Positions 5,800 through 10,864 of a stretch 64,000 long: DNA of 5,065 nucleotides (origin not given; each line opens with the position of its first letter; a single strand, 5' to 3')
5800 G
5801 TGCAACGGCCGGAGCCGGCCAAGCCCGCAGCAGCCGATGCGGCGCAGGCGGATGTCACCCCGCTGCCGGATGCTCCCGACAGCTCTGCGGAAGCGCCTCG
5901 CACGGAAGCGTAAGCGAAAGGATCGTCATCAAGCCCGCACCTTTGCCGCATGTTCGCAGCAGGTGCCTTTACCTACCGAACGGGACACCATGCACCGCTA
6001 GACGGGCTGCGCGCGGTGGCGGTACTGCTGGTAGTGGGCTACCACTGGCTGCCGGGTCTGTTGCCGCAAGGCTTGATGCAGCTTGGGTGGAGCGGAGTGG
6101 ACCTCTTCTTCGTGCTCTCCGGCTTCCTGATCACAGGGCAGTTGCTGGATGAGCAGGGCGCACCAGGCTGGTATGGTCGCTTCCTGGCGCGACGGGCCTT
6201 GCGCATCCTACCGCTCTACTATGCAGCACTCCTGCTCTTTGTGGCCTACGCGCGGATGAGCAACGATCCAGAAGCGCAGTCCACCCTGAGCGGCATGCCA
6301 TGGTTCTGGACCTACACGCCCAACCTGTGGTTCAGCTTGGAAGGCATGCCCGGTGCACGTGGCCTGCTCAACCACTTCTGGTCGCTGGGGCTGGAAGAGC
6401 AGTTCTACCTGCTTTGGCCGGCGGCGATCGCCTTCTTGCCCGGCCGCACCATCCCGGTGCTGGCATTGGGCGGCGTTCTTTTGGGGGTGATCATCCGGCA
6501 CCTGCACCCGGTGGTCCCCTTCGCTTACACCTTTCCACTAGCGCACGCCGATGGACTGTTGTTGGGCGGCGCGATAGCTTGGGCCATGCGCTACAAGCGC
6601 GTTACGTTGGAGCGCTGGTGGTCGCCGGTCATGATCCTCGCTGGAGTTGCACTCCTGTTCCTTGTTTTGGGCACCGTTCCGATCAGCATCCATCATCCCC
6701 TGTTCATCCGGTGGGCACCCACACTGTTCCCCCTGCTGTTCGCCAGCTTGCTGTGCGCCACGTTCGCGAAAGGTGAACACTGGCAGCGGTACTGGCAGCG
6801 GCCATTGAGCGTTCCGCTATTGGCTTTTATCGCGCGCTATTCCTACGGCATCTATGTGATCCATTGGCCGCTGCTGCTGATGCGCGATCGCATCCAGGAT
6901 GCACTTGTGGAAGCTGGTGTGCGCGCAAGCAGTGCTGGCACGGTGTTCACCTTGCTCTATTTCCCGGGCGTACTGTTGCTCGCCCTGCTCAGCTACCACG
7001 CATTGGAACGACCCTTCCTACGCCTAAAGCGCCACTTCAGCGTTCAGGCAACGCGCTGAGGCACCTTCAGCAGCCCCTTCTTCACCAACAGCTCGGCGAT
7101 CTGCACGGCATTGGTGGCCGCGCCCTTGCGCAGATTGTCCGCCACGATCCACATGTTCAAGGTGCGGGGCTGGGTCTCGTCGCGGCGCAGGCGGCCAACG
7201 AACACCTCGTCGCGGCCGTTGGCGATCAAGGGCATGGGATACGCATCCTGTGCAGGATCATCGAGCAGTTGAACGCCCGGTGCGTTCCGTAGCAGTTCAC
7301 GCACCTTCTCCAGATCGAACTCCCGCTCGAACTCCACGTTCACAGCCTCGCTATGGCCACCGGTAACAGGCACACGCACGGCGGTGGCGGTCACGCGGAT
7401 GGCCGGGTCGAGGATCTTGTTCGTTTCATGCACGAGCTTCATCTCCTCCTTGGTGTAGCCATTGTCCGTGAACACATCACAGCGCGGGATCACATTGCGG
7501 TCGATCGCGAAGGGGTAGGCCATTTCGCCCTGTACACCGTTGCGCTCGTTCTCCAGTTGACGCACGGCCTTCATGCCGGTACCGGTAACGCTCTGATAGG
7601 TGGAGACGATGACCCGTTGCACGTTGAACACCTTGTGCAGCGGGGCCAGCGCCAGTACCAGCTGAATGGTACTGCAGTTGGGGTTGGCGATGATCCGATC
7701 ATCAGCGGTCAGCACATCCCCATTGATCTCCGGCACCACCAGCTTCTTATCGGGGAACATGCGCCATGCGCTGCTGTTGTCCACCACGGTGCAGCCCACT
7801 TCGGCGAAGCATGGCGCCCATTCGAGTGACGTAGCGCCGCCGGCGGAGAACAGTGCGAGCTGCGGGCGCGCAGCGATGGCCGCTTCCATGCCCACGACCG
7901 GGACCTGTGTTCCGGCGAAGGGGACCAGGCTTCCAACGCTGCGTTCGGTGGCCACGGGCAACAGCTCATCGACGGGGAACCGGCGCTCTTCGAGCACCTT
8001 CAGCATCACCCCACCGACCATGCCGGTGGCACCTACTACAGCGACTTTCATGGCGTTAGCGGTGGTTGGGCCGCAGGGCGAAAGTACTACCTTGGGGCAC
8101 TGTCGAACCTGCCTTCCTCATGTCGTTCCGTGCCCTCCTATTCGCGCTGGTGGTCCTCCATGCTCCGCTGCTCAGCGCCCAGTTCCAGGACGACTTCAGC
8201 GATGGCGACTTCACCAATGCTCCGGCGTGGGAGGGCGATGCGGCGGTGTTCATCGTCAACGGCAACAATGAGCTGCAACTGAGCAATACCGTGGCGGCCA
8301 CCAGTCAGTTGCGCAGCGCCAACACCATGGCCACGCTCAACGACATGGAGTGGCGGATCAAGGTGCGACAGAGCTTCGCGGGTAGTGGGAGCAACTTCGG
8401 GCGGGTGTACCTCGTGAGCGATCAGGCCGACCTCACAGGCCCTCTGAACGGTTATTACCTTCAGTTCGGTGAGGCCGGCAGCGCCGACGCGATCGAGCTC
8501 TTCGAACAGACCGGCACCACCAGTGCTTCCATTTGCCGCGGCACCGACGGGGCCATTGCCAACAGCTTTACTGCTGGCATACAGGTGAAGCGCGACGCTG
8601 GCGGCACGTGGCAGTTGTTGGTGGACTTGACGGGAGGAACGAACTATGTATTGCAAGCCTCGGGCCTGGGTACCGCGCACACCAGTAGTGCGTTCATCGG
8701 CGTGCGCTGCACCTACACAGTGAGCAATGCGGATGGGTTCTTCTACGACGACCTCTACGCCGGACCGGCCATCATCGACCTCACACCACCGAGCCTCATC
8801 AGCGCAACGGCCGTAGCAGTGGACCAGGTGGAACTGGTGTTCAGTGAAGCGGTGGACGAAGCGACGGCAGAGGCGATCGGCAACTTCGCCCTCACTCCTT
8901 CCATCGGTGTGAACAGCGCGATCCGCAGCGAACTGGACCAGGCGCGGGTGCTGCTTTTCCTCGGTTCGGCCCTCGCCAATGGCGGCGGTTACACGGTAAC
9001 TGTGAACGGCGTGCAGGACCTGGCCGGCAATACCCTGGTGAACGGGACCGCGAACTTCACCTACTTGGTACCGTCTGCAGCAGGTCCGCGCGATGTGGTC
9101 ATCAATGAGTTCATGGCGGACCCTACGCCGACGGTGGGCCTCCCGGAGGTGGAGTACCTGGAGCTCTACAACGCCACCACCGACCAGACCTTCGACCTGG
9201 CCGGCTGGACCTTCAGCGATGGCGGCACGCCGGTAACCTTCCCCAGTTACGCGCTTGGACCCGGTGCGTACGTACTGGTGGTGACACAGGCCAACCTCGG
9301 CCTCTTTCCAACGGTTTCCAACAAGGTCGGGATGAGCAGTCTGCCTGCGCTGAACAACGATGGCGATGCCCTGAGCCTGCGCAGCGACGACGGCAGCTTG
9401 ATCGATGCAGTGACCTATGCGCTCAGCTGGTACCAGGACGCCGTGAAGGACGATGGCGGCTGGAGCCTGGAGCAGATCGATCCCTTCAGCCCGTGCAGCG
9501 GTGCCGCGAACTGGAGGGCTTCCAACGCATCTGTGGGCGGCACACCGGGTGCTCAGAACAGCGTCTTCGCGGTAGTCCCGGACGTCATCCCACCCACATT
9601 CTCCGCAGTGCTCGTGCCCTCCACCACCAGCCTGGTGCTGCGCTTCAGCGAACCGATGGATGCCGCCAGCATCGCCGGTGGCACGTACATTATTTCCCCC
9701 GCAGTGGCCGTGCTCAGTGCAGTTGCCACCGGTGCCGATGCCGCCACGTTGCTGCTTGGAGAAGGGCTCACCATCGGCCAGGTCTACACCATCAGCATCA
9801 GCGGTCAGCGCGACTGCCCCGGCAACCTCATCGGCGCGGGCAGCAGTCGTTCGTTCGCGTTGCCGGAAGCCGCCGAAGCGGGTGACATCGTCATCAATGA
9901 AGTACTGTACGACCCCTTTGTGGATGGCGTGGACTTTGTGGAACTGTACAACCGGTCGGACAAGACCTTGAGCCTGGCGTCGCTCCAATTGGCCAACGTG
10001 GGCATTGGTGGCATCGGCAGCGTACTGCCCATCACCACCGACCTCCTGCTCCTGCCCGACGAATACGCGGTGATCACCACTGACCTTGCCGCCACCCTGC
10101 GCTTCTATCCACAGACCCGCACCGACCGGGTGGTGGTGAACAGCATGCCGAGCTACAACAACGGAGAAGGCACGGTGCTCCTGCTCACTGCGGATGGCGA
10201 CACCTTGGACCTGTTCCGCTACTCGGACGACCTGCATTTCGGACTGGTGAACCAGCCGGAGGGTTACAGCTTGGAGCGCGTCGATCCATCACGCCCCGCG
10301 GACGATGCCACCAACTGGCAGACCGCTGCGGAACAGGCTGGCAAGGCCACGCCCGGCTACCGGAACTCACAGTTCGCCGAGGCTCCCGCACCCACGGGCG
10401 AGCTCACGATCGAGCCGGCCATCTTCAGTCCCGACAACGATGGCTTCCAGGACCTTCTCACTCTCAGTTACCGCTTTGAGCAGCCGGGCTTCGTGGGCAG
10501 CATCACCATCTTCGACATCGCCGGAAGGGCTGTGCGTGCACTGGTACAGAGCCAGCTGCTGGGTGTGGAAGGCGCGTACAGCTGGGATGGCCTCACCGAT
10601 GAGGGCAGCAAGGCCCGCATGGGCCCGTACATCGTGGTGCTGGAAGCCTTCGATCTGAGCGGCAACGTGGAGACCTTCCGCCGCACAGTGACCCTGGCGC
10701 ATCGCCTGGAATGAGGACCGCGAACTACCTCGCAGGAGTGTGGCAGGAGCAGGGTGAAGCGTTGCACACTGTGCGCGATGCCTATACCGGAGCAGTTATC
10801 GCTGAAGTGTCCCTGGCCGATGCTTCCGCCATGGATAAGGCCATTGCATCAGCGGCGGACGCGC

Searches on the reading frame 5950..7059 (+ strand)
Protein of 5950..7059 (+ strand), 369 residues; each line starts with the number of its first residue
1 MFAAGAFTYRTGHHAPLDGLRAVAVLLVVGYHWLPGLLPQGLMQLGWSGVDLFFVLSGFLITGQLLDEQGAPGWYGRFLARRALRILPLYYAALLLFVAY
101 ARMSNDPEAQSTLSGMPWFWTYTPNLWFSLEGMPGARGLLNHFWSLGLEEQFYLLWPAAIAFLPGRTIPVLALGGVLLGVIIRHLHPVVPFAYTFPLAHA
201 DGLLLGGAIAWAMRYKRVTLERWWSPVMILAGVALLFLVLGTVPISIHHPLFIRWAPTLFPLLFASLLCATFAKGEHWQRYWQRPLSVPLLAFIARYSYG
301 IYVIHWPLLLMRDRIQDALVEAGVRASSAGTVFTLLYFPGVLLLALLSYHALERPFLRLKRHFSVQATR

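Call 79: search_protein_families(library=pfam, proteins=[window:5950-7059:+], max_evalue=0.01)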
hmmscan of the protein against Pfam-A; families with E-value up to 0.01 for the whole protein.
window:5950-7059:+ (369 aa): 2 families
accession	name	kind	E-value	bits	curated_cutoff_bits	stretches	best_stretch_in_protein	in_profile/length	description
PF01757.29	Acyl_transf_3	-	2e-27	96.6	31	1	17-349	4-325/326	Acyltransferase domain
PF04279.20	IspA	-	0.0039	17.9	28.7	1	234-271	55-92/176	Intracellular septation protein A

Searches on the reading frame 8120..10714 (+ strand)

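Call 79: search_protein_families(library=pfam, proteins=[window:8120-10714:+], max_evalue=0.01)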
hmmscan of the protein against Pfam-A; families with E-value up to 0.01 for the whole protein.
window:8120-10714:+ (864 aa): 4 families
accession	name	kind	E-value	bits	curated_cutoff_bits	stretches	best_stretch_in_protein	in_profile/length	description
PF00932.25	LTD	-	3.2e-31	108.4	34.3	2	320-433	2-107/109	Lamin Tail Domain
PF13205.12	Big_5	-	3.7e-18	66.6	23.6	2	216-314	5-104/105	Bacterial Ig-like domain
PF13860.13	FlgD_ig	-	7.9e-05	23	27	1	782-843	14-75/79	FlgD Ig-like domain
PF13585.12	CHU_C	-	0.0036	17.8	27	1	766-843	4-72/86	CHU_C Type IX secretion signal domain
